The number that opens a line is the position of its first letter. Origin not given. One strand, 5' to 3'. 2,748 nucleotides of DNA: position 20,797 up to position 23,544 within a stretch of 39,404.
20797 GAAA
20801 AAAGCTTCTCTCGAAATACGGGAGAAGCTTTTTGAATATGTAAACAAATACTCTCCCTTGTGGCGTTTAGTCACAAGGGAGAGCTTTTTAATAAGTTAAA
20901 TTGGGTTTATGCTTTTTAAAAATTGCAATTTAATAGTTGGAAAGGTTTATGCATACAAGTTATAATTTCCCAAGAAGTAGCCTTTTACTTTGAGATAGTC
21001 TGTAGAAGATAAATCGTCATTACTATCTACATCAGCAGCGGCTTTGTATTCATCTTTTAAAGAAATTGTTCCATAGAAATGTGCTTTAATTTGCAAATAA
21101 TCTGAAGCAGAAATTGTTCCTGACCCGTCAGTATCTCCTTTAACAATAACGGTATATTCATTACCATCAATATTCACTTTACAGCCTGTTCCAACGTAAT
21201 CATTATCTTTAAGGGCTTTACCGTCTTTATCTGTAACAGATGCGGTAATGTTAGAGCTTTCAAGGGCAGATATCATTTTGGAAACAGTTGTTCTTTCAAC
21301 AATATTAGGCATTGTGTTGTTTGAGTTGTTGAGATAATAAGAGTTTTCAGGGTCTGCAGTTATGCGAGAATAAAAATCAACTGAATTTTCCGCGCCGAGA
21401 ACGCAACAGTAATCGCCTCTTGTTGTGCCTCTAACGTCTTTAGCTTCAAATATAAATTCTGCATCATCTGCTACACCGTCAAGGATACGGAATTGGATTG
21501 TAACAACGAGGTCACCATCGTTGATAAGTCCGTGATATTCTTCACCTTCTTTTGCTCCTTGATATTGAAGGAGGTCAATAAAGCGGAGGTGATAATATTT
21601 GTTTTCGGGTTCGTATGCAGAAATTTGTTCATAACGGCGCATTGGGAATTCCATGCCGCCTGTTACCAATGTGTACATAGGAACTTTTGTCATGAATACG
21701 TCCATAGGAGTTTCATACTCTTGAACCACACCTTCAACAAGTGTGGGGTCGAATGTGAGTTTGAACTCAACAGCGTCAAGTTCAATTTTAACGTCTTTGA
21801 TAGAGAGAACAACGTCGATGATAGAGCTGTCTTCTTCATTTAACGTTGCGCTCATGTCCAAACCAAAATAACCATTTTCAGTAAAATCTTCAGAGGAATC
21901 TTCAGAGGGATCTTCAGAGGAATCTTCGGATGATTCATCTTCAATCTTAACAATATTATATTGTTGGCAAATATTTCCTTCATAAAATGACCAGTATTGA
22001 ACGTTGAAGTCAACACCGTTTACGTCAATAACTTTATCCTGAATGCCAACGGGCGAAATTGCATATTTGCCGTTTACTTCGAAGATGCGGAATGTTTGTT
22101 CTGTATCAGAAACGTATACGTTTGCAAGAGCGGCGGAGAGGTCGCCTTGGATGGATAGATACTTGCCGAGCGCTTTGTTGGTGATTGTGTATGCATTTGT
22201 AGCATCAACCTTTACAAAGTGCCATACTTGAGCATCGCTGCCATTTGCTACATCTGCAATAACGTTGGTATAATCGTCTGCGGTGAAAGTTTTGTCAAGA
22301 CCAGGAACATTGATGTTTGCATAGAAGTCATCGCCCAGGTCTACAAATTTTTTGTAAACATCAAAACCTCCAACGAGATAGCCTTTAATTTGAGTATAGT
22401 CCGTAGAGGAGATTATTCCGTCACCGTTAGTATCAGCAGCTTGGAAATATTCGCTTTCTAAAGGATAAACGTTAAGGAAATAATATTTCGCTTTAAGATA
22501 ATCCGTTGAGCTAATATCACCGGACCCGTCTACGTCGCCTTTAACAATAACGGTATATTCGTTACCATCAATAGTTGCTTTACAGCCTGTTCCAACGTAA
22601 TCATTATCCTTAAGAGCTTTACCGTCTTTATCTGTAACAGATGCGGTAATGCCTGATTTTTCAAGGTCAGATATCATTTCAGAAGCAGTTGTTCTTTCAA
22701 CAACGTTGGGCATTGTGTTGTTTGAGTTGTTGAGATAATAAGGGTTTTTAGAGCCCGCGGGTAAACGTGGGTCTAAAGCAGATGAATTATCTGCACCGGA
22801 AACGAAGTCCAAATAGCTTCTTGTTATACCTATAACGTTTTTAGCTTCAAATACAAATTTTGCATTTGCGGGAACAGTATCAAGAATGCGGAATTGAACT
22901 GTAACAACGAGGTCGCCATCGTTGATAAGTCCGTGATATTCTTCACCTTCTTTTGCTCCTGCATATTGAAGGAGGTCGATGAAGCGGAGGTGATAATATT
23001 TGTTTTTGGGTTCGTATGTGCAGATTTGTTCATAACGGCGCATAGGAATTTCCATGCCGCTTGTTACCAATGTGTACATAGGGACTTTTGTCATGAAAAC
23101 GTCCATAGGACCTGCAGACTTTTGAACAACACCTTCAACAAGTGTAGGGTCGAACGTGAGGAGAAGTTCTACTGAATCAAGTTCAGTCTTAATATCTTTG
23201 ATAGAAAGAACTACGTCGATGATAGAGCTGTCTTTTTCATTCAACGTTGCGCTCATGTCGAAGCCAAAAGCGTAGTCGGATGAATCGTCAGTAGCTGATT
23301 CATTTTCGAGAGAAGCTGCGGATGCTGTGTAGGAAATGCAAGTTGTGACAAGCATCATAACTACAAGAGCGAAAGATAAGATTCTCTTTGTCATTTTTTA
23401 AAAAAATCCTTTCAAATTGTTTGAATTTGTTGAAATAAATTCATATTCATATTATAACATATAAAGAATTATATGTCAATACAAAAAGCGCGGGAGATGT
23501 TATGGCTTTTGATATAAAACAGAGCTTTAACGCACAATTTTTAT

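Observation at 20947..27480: Three adjacent secreted X-dockerin proteins carry cohesin-like, lectin-like, LRR and transglutaminase-like modules but no carbohydrate-active enzyme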

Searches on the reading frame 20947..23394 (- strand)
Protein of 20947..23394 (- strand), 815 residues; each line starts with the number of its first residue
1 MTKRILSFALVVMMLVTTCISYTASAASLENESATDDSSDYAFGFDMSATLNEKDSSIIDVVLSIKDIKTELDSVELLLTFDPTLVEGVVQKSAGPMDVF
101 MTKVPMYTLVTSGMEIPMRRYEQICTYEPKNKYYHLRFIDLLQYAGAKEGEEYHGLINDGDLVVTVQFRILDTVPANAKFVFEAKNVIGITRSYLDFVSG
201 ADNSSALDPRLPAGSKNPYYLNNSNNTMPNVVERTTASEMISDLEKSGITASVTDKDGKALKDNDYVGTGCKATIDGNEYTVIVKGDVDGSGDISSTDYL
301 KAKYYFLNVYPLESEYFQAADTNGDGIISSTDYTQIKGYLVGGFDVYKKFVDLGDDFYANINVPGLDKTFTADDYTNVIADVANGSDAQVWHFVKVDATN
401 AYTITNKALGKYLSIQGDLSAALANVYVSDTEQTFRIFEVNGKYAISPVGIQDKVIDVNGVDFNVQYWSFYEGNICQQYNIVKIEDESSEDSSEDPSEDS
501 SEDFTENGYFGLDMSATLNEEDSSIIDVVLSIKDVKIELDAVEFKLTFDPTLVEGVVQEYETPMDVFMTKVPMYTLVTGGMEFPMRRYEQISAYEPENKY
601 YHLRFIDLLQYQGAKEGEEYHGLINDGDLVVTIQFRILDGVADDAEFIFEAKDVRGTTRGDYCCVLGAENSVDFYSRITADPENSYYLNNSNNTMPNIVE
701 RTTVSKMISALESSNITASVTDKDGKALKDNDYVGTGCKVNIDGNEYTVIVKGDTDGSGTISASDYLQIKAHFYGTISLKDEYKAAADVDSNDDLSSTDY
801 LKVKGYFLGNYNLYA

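Call 3: search_protein_families(library=pfam, proteins=[window:20947-23394:-], max_evalue=1)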
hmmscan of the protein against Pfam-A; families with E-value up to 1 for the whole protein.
window:20947-23394:- (815 aa): 11 families
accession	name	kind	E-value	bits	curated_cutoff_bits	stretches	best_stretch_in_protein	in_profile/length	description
PF00404.24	Dockerin_1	-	1.7e-21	76.6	22.9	2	285-340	1-56/57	Dockerin type I domain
PF14200.12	RicinB_lectin_2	-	6.6e-08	33.6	25.6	1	388-460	2-78/89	Ricin-type beta-trefoil lectin domain-like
PF00036.39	EF-hand_1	-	4.8e-07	29.3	25.4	1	315-334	4-23/29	EF hand domain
PF13499.12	EF-hand_7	-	9.6e-05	23.1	30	0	287-335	12-64/67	EF-hand domain pair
PF13405.12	EF-hand_6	-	0.0002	21.3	25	0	315-332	4-21/30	EF-hand domain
PF13202.12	EF-hand_5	-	0.00024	20.9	25.9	1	316-332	4-20/25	EF hand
PF13833.12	EF-hand_8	-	0.0045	17.1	28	0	317-333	31-47/54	EF-hand domain pair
PF18914.6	DUF5666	-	0.056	14.2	27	0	790-815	31-56/60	Domain of unknown function (DUF5666)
PF22121.2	MtxA_C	-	0.1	13.3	27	0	319-352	16-47/81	Magnetotaxis protein MtxA, C-terminal domain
PF02099.23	Josephin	-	0.14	12.4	26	0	684-716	119-151/157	Josephin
PF06422.18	PDR_CDR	-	0.61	10.4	20.5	0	276-306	11-41/92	CDR ABC transporter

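Call 4: search_protein_families(library=ncbifam, proteins=[window:20947-23394:-], max_evalue=1)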
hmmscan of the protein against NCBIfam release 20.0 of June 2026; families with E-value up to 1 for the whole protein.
window:20947-23394:- (815 aa): 2 families
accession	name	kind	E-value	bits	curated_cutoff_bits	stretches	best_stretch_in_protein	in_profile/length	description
NF043018.1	mycofact_MftB_2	exception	0.0032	17.5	62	0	48-92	28-70/76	mycofactocin biosynthesis chaperone MftB2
NF010334.0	PRK13763.2-5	equivalog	0.091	12.7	303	0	723-809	20-108/179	putative RNA-processing protein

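Call 6: search_solved_structures(query=window:20947-23394:-, max_evalue=10, show_alignments=2)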
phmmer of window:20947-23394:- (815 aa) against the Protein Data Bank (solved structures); distinct sequences matched with E-value up to 10: 19.
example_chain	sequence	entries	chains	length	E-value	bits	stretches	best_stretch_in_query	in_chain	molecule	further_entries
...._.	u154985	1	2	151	1.2e-11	46.6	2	285-342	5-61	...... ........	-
8x3a_A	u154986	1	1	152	1.2e-11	46.6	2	285-342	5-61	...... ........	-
1ohz_B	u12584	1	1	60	3.7e-07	31.8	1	753-808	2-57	ENDO-1,4-BETA-XYLANASE Y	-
2ccl_B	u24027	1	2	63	1.4e-06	29.9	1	750-808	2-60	ENDO-1,4-BETA-XYLANASE Y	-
8zvk_A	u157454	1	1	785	1.6e-05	26.4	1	283-343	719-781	AaBgIC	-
2yik_A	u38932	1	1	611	2.2e-05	25.9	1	281-341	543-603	ENDOGLUCANASE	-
5nrk_B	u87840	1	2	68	6.7e-05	24.3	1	286-344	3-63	DocCel5: Type I dockerin repeat domain from A. cellulolyticus family 5 endoglucanase WP_01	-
5nrm_B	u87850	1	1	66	7.7e-05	24.1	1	286-343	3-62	DocCel5: Type I dockerin repeat domain from A. cellulolyticus family 5 endoglucanase WP_01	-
4uyq_B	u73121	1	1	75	0.00012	23.4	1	751-813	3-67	Cellulosomal scaffoldin adaptor protein B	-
3ul4_B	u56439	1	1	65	0.0004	21.7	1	282-342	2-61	Cellulosome enzyme, dockerin type I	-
4uyp_B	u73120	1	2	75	0.00048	21.5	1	752-811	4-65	Cellulosomal scaffoldin adaptor protein B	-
5lxv_B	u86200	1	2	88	0.0011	20.2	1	279-342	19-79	Carbohydrate-binding protein WP_009985128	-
4dh2_B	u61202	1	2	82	0.0014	19.9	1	284-342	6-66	Dockerin type 1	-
4fl4_A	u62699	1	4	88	0.0047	18.2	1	285-342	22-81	Glycoside hydrolase family 9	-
1daq_A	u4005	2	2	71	0.014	16.6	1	285-346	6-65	ENDOGLUCANASE SS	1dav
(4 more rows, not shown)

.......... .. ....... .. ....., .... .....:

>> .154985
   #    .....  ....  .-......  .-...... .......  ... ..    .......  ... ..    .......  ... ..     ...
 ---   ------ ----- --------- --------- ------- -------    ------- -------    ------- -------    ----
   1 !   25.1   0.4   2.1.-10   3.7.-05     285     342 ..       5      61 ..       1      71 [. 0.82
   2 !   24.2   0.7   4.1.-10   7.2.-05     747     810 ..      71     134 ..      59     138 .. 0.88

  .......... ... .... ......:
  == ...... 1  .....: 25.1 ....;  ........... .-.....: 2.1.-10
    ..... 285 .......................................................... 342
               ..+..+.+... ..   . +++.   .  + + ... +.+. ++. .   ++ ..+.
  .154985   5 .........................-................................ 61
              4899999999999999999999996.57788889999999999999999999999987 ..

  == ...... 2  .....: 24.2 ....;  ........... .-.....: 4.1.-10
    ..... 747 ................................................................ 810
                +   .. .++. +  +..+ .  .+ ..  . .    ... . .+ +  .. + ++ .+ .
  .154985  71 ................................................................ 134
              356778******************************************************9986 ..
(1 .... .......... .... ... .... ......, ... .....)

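Call 33: list_cluster_members(proteins=[window:20947-23394:-, window:23608-25842:-, window:26119-27480:-, window:18616-20769:+, P0002, P0008, P0006, P0024, P0027, P0041])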
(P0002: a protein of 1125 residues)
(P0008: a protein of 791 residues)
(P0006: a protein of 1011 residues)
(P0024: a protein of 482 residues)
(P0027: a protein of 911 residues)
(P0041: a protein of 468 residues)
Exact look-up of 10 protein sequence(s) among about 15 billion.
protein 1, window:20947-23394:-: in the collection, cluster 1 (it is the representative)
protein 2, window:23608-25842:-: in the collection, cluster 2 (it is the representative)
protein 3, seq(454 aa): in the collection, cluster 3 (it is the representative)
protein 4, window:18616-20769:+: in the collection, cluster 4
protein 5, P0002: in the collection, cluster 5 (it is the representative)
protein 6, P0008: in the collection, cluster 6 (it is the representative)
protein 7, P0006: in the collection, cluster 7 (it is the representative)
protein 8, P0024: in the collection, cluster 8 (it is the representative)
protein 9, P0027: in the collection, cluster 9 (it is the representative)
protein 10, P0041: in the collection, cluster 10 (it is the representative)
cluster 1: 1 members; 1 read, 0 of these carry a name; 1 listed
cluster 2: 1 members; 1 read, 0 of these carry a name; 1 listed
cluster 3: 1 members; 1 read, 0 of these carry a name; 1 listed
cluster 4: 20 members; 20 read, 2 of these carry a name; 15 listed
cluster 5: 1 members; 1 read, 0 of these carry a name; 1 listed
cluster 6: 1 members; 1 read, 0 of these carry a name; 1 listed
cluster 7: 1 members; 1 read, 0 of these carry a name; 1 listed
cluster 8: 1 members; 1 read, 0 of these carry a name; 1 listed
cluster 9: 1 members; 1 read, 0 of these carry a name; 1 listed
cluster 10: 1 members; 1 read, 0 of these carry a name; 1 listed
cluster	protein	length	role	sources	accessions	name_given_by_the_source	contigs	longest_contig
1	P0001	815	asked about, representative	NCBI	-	-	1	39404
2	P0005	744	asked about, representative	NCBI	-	-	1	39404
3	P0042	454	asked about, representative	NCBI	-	-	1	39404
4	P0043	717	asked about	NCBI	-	-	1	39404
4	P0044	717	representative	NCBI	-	-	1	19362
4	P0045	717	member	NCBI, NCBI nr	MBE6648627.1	MAG: RNA-binding transcriptional accessory protein [Ruminococcaceae bacterium] | RNA-binding transcriptional accessory protein [Oscillospiraceae bacterium]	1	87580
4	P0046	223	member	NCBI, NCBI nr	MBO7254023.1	MAG: RNA-binding transcriptional accessory protein, partial [Clostridia bacterium] | RNA-binding transcriptional accessory protein [Clostridia bacterium]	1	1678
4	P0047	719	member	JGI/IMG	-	-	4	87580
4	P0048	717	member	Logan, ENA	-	-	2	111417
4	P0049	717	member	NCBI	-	-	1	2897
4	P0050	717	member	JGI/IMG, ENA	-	-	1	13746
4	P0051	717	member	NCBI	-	-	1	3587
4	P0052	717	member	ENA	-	-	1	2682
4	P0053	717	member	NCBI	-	-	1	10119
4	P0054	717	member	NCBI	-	-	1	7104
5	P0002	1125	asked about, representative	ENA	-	-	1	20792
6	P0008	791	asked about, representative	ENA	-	-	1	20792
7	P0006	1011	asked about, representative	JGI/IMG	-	-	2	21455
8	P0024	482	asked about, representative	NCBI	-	-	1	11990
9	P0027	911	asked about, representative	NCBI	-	-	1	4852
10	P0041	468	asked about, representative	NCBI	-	-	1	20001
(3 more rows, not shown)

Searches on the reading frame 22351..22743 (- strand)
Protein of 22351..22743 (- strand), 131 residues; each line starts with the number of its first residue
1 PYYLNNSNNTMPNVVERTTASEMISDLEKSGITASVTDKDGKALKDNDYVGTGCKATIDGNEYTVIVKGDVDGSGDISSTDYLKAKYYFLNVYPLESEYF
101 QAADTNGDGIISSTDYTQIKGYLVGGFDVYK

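Call 41: find_homologous_proteins(query=window:22351-22743:-, max_evalue=0.00001)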
Query seq(131 aa) (131 aa): 4 proteins with E <= 0.00001 among 53 candidates.
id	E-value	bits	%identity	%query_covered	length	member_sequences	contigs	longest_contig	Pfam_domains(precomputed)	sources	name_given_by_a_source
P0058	1.4e-32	130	50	98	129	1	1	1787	PF00404.25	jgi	jgi:hypothetical protein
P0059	3.8e-32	129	51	97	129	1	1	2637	PF00404.25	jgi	-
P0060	2.2e-27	114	52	92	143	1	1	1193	PF00404.25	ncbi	-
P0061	3.0e-17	81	57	63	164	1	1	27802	PF00404.25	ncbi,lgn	-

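Call 63: find_related_loci(query=A5, collection=metagenome_contigs, flank=10000)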
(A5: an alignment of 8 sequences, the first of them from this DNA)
Query A5 (124 aa) in metagenome_contigs; peptide patterns used: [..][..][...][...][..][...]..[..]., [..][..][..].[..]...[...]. (x = any residue, [..] = any of these).
600 stretches matched a pattern (row limit reached: there are more); 9 encode a relative of the query (tblastn E <= 1e-3); 9 distinct loci.
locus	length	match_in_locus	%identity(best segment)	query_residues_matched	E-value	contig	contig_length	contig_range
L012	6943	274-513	39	40-117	2e-15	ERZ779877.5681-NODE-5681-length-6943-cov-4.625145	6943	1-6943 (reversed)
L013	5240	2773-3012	39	40-117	5e-15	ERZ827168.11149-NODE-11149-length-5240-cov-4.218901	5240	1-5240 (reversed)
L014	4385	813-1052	39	40-117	1e-14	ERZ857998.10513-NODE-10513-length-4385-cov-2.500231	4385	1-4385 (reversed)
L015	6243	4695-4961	42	36-118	5e-13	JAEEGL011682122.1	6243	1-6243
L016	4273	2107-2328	43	28-96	9e-12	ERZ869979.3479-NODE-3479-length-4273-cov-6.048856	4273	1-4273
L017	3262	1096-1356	36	1-89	5e-10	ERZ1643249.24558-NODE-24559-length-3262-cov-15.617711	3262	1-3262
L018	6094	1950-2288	29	8-117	9e-9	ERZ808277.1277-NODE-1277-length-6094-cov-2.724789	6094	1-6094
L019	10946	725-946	32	41-119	3e-6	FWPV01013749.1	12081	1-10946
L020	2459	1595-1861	35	35-118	9e-6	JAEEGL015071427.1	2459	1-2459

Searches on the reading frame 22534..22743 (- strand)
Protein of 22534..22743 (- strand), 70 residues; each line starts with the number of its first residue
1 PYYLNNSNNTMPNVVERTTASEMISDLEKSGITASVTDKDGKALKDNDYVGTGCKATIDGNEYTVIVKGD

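Call 45: search_solved_structures(query=A3, max_evalue=10, show_alignments=3)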
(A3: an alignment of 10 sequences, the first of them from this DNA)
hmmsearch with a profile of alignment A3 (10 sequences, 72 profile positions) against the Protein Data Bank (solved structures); distinct sequences matched with E-value up to 10: 22.
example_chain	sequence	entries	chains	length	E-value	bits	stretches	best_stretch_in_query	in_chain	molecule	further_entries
6z14_JJJ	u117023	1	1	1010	0.12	15.4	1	19-48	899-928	Beta-N-acetylhexosaminidase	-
6yxz_JJJ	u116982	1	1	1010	0.12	15.4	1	19-48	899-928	Beta-N-acetylhexosaminidase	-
6xi3_AAA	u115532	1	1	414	0.23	14.5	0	30-49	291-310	Large adhesion protein (Lap) involved in biofilm formation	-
7bhq_A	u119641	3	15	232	0.32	14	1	32-46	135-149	Basal-body rod modification protein FlgD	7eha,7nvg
3u3g_D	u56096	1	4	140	0.36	13.9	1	31-54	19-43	Ribonuclease H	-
4h8k_A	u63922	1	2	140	0.36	13.9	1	31-54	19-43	Ribonuclease H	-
5oec_A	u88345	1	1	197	0.48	13.5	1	38-66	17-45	GtgE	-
7eh9_A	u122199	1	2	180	0.49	13.4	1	31-46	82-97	Basal-body rod modification protein FlgD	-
7x0g_A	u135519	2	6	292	0.49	13.4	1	18-67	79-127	CbpA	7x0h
2nyc_A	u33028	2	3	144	0.58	13.2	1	10-46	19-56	Nuclear protein SNF4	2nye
7f9f_A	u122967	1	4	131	0.76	12.8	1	32-67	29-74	Thrombocorticin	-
5leb_A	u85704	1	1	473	0.79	12.8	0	37-54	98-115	DDD_D12_06_D12_06_D12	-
5oed_A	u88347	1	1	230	0.79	12.8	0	38-66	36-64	GtgE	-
7f9g_A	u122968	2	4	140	0.95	12.5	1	32-67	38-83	Thrombocorticin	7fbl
7hk5_A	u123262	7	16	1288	1.1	12.3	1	5-48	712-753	N-methylhydantoinase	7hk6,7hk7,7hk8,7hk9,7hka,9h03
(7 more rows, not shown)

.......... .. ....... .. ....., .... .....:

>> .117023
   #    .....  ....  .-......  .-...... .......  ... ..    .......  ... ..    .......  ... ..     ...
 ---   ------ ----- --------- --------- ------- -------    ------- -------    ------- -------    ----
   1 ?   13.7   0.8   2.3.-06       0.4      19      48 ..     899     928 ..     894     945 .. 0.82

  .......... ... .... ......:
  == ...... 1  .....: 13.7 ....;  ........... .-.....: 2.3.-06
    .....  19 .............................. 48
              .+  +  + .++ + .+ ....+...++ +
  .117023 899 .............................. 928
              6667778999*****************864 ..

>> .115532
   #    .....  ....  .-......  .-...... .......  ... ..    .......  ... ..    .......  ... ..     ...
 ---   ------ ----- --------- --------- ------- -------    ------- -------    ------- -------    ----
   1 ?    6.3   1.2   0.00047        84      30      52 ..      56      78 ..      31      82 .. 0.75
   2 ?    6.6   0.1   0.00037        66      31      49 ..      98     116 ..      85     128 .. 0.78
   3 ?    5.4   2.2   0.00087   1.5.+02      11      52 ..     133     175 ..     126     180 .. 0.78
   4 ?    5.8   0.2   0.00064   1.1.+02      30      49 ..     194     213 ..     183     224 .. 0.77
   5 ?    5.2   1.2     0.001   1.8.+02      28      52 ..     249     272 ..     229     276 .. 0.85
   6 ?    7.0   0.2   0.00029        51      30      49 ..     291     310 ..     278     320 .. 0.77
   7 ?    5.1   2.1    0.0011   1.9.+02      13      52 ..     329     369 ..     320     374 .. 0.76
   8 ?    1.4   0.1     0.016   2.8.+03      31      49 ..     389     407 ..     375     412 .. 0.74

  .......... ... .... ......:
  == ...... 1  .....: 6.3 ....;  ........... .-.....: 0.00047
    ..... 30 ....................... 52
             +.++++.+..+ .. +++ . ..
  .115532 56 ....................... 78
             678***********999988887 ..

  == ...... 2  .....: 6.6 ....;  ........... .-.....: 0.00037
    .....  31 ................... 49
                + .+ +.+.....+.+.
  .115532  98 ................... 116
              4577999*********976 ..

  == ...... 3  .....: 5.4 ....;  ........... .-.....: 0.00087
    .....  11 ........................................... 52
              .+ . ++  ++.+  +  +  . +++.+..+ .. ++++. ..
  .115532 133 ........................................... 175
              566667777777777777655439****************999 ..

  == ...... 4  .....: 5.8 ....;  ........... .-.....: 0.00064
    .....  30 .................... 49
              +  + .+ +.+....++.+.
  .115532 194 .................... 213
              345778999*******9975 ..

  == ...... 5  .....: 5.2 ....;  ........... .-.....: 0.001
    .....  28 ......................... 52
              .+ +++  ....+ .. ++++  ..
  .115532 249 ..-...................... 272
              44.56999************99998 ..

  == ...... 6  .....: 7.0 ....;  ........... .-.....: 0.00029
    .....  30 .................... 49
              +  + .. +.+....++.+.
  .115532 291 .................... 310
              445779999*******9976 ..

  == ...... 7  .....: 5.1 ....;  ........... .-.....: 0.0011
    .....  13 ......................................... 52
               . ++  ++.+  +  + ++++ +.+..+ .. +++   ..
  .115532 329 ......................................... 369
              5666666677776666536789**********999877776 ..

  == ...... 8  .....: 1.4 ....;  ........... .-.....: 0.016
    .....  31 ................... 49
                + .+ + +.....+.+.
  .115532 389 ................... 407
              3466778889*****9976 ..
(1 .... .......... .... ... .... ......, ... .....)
